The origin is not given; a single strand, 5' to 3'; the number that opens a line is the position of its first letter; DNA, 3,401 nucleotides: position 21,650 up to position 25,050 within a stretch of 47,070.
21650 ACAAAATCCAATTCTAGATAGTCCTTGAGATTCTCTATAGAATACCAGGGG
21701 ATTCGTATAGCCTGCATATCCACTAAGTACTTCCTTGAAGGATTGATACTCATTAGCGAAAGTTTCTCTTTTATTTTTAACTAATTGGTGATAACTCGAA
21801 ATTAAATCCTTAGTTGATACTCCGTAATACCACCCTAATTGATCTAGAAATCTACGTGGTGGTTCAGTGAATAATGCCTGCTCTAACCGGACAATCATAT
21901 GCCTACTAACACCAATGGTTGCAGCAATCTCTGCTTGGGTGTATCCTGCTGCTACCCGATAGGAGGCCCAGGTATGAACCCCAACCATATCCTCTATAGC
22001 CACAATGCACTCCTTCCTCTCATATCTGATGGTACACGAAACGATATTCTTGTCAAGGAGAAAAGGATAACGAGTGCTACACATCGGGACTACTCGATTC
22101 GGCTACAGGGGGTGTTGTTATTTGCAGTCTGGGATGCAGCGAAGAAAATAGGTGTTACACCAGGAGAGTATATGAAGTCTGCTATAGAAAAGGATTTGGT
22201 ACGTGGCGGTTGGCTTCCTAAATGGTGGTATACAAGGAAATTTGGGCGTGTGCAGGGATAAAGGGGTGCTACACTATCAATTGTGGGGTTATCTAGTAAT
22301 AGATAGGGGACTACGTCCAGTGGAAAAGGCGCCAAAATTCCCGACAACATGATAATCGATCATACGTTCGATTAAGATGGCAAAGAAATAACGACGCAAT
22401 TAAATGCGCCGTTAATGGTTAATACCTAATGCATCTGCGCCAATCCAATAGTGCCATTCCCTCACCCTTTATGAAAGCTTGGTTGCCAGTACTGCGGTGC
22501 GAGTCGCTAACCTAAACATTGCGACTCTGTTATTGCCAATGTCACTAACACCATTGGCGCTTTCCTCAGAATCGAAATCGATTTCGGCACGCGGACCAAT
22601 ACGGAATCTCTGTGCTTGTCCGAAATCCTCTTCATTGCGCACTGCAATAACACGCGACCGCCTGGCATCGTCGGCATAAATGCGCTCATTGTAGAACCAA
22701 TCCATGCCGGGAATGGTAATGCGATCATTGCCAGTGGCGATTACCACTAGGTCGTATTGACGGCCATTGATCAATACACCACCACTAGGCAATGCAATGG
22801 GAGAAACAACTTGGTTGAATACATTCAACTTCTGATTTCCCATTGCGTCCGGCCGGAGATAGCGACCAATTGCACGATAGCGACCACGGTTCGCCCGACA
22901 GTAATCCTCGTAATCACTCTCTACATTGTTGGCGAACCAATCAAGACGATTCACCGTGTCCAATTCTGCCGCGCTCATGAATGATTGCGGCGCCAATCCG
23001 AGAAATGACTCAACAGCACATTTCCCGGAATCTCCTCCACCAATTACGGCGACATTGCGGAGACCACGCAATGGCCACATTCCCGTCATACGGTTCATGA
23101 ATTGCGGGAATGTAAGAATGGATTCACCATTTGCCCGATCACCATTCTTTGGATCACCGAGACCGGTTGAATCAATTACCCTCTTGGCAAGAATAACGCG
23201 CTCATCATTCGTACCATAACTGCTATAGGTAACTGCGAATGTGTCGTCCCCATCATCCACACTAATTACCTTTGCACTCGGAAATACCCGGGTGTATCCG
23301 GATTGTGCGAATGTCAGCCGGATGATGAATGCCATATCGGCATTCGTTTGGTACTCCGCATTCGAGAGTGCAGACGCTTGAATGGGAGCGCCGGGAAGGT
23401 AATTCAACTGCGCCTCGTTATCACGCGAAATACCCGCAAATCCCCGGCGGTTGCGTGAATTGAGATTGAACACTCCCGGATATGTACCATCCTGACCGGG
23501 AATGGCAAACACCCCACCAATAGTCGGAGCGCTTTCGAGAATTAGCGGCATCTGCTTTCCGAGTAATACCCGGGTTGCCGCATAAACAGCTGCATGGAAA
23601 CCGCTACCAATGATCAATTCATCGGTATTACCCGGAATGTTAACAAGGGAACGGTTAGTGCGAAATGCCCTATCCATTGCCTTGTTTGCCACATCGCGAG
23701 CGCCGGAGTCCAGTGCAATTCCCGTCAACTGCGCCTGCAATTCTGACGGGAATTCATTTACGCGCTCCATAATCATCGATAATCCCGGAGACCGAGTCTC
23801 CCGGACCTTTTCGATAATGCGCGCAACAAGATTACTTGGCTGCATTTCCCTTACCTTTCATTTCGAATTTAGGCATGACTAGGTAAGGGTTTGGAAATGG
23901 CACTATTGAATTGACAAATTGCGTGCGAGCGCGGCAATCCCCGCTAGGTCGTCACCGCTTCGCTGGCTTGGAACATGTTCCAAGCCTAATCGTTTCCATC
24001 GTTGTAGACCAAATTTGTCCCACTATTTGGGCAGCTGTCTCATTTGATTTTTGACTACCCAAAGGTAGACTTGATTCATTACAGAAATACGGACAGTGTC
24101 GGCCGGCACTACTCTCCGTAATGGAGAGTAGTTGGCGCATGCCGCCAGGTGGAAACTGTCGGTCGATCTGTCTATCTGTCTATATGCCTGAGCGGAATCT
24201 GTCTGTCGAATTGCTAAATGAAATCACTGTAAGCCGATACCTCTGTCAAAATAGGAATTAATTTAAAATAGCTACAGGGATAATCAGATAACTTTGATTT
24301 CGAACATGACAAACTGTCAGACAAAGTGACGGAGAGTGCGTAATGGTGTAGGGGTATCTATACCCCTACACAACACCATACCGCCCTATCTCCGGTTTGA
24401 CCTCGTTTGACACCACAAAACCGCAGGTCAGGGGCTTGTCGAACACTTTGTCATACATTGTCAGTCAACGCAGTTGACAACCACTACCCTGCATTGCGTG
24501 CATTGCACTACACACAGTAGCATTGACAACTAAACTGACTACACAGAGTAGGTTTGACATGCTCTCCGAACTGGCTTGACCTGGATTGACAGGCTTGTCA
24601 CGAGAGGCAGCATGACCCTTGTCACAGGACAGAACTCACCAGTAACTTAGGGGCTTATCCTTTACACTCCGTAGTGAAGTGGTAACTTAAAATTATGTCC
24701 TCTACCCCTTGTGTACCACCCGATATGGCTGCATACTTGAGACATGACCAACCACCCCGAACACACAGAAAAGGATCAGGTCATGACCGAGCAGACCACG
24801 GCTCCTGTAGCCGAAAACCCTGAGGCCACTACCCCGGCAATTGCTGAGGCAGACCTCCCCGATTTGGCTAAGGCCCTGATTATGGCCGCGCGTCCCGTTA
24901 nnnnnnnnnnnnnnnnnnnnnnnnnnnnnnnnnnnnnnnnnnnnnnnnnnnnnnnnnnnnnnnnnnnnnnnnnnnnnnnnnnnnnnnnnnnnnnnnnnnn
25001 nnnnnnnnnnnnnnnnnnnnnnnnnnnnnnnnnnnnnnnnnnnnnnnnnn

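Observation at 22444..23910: Single flavoprotein gene bracketed by 18-bp inverted repeats in the control region (moron-like cassette)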

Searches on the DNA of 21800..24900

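Call 80: search_rna_families(source=window, start=21800, end=24900, threshold=evalue, max_evalue=1)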
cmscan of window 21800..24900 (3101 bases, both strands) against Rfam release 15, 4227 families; matches with E-value up to 1: 1.
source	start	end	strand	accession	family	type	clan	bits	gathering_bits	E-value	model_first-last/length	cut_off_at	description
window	22386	22569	-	RF01398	isrP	Gene; sRNA;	-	23.6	45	0.14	1-148/148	no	isrP Hfq binding RNA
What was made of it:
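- Tried and rejected: Rfam: only a sub-threshold isrP hit (call 80).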
